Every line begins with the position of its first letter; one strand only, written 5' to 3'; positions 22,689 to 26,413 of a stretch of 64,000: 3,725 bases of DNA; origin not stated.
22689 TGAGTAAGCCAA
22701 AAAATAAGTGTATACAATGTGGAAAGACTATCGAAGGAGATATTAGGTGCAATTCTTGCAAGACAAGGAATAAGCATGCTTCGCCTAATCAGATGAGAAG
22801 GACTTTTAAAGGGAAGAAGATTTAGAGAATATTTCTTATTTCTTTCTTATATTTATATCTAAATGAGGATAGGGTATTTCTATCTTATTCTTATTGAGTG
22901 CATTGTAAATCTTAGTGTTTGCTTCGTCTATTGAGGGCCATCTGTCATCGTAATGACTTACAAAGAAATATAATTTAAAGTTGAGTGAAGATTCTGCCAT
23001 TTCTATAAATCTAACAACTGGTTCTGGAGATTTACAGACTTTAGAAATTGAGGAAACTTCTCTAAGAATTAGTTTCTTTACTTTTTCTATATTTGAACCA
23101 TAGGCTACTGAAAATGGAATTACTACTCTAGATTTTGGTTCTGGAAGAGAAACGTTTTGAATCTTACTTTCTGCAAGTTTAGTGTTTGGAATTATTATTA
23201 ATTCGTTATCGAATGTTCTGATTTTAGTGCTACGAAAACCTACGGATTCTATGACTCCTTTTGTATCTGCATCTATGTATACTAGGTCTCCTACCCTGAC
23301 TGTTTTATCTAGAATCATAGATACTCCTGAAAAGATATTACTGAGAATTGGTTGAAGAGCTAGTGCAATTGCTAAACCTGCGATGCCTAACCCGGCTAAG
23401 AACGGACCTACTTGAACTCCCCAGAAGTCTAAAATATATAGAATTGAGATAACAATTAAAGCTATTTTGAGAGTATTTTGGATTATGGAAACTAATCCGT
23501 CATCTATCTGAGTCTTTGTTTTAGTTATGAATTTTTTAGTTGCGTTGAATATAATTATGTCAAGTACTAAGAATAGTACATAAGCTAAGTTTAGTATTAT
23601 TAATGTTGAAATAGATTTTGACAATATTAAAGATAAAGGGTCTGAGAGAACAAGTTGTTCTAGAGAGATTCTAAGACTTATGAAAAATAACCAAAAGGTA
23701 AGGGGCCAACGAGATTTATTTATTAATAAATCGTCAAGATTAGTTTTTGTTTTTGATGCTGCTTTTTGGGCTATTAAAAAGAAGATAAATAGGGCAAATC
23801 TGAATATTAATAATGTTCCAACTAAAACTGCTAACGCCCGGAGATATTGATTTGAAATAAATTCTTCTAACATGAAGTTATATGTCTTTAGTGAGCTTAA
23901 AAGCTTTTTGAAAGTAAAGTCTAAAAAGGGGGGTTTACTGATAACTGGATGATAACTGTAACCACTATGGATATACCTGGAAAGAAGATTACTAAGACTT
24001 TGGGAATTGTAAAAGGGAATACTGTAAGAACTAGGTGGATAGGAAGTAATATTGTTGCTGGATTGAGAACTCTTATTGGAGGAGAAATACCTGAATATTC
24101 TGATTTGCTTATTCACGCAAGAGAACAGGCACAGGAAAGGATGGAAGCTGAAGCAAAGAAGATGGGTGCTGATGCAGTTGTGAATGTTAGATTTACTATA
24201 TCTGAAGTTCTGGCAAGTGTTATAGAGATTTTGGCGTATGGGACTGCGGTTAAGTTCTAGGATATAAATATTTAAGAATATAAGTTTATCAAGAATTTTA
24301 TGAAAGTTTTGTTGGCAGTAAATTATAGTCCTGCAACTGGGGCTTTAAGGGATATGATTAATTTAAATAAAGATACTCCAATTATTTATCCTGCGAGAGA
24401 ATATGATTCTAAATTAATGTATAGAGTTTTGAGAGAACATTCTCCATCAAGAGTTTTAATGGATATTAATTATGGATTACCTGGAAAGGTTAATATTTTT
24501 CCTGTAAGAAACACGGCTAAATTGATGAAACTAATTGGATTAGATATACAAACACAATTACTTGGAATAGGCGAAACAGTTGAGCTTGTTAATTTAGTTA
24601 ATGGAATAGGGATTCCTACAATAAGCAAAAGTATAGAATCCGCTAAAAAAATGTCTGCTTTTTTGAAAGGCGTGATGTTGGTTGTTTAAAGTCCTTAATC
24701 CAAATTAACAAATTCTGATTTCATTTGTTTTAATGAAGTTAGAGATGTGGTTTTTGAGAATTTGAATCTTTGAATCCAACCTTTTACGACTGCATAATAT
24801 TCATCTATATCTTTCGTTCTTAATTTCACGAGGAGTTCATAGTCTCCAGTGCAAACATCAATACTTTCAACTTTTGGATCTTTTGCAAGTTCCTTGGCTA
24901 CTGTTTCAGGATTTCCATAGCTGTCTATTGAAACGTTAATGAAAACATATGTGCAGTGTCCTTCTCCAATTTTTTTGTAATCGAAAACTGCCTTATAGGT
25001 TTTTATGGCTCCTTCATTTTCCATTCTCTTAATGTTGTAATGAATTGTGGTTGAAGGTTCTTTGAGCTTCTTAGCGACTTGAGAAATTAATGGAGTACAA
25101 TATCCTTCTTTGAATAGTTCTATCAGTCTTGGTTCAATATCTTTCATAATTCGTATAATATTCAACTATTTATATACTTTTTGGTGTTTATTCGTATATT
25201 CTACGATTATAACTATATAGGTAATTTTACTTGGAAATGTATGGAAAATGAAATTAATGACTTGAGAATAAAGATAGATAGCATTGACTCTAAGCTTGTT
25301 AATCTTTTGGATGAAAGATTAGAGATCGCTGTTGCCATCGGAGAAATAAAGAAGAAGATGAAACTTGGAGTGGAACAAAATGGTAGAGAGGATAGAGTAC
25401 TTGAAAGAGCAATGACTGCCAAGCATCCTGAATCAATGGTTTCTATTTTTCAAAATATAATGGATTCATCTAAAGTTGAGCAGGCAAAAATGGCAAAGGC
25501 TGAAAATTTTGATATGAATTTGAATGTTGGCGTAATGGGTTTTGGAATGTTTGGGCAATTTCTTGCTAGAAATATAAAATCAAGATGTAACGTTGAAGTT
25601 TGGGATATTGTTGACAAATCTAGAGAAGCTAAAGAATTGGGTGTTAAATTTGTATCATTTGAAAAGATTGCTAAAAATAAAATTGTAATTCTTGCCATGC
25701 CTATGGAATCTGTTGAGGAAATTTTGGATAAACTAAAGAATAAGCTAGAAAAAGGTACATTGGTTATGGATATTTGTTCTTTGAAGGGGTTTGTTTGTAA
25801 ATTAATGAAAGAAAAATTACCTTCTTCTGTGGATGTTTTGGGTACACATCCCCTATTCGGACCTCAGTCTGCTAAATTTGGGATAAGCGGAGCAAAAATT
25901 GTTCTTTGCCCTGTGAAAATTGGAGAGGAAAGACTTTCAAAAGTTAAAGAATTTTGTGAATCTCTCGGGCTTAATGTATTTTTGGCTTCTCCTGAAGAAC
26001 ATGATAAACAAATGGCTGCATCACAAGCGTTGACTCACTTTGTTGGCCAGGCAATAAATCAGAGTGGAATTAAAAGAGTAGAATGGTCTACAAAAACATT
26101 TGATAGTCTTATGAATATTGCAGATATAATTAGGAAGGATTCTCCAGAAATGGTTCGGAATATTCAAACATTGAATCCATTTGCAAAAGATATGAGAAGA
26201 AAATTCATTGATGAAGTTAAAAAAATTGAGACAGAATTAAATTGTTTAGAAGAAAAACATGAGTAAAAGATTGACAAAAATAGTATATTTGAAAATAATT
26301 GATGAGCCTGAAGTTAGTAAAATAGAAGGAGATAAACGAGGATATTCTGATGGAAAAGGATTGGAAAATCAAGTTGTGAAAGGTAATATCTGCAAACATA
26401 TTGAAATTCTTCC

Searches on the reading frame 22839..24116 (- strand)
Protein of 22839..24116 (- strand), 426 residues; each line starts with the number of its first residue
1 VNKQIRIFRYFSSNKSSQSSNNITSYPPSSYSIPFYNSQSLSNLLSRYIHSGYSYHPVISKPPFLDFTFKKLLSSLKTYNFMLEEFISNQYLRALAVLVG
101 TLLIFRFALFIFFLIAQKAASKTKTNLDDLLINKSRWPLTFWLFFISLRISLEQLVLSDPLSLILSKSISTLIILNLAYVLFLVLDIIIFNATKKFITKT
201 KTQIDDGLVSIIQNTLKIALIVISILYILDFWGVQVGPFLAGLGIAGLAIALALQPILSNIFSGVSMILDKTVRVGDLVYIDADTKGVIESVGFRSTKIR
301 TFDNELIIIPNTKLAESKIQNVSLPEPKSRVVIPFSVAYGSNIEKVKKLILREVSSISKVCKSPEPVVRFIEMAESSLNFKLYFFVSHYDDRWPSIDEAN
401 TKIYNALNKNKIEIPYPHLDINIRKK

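Call 105: search_protein_families(library=pfam, proteins=[window:22839-24116:-], max_evalue=0.00001)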
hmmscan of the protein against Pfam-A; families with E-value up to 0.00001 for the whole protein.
window:22839-24116:- (426 aa): 3 families
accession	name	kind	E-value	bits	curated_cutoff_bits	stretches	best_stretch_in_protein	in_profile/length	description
PF00924.24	MS_channel_2nd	-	7.1e-21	74.5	20.2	1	257-323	2-67/68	Mechanosensitive ion channel, beta-domain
PF21082.3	MS_channel_3rd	-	3.3e-15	56.7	21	1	331-414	1-88/88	Mechanosensitive ion channel MscS, C-terminal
PF21088.3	MS_channel_1st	-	2.8e-09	37.2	23.1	1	215-255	2-42/42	Mechanosensitive ion channel, transmembrane helices 2/3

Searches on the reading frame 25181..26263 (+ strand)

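Call 105: search_protein_families(library=pfam, proteins=[window:25181-26263:+], max_evalue=0.00001)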
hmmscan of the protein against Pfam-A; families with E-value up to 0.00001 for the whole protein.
window:25181-26263:+ (361 aa): 3 families
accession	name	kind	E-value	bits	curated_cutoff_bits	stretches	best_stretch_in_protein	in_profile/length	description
PF02153.23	PDH_N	-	1.9e-21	76.6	26.5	1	128-266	1-152/154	Prephenate dehydrogenase, nucleotide-binding domain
PF01817.26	CM_2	-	3.6e-15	56.4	27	1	28-101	1-79/80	Chorismate mutase type II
PF20463.3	PDH_C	-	4.2e-08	33.9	22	1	270-354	1-89/102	Prephenate dehydrogenase, dimerization domain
